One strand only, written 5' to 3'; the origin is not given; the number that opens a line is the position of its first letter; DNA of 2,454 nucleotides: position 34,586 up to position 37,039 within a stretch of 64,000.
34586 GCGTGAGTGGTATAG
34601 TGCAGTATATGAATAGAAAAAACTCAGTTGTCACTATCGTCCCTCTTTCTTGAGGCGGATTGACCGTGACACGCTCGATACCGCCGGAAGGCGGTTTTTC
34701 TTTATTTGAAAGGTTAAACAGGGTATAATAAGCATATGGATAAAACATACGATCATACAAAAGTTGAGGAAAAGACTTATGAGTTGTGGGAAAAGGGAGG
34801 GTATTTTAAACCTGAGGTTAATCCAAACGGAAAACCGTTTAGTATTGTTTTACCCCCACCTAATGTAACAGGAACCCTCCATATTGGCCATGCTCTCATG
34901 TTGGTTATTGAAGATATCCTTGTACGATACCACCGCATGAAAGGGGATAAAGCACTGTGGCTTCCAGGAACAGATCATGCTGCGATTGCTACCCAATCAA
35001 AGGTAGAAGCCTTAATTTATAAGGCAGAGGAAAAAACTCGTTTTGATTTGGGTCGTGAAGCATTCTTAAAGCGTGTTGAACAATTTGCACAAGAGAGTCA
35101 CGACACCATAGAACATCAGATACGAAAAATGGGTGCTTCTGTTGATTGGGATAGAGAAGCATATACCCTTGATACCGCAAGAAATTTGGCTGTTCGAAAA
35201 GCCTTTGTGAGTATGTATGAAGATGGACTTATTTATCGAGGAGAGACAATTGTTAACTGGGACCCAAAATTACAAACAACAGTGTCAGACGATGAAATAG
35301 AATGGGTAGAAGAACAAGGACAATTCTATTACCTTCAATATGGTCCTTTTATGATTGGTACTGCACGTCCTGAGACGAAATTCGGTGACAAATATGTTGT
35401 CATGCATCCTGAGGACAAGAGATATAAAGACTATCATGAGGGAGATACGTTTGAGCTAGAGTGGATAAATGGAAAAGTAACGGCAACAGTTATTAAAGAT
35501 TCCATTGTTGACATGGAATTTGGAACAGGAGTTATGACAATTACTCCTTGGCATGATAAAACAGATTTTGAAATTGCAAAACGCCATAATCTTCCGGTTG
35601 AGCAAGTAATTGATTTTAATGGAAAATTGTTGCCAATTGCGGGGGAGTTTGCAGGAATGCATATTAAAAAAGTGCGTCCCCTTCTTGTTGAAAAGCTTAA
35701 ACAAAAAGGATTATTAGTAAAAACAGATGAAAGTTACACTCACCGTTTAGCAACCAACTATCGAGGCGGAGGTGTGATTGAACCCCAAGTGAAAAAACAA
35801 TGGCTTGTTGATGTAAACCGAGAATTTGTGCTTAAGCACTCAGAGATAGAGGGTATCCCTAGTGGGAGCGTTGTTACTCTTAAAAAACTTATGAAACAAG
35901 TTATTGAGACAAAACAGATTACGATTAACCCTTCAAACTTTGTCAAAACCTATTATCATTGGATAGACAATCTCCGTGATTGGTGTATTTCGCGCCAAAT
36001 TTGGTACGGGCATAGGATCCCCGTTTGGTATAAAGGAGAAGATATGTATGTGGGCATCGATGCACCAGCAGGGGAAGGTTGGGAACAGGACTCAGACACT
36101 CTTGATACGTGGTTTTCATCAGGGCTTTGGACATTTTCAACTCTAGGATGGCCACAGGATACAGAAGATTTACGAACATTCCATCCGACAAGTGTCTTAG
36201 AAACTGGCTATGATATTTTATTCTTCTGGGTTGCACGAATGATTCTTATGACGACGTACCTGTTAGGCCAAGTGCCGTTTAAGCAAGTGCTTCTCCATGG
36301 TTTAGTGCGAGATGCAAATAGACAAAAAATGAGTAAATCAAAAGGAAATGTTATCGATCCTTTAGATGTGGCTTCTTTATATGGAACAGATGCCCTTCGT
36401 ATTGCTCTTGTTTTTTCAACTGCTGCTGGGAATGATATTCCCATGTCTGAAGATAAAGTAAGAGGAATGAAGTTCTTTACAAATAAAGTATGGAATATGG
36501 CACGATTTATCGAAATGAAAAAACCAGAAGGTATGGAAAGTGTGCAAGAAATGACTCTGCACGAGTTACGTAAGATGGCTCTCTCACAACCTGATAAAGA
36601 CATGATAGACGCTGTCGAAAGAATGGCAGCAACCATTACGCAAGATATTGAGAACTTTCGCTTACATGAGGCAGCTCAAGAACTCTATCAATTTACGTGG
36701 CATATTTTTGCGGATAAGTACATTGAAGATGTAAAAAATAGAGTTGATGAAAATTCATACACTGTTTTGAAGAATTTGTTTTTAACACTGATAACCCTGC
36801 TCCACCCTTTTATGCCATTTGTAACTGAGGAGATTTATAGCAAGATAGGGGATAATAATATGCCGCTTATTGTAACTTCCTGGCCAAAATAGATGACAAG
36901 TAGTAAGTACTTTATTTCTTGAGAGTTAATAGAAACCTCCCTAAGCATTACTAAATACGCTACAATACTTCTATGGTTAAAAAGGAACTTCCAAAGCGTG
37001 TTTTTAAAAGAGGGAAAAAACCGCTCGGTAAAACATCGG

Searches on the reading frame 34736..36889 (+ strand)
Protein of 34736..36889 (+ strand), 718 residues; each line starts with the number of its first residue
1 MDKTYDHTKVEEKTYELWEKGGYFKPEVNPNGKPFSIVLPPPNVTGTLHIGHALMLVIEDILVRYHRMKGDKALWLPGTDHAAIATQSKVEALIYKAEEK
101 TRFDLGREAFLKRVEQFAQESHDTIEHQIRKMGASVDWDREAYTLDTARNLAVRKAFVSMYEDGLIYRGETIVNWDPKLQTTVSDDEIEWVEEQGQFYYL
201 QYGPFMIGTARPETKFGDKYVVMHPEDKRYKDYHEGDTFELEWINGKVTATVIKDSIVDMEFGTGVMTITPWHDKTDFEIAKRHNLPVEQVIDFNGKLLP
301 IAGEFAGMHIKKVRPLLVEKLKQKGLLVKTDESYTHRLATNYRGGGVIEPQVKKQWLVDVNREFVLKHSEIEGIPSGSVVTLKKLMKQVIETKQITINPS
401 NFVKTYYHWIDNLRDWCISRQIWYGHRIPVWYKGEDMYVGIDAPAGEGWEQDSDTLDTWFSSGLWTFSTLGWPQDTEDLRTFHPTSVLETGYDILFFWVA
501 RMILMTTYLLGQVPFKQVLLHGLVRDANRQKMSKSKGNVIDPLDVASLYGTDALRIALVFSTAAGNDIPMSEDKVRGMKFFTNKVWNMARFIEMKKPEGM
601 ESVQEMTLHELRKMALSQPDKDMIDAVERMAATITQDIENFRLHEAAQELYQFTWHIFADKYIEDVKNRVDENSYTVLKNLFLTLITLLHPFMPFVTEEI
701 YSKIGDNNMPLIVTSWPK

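Call 96: search_protein_families(library=pfam, proteins=[window:34736-36889:+], max_evalue=0.001)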
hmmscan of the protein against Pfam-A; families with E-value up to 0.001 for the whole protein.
window:34736-36889:+ (718 aa): 5 families
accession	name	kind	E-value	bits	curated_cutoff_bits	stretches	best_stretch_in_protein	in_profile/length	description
PF00133.28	tRNA-synt_1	-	2.5e-128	428.8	22.7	2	14-435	2-250/414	tRNA synthetases class I (I, L, M and V)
PF08264.19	Anticodon_1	-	2.3e-25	89.6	25.1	1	620-717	1-105/148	Anticodon-binding domain of tRNA ligase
PF09334.17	tRNA-synt_1g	-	1.1e-23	84.1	20.1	2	383-575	192-371/391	tRNA synthetases class I (M)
PF13603.12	tRNA-synt_1_2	-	7.9e-07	29.2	25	1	258-295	106-143/185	Leucyl-tRNA synthetase, editing domain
PF01406.26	tRNA-synt_1e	-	0.0002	21.3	27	0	492-559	215-281/301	tRNA synthetases class I (C) catalytic domain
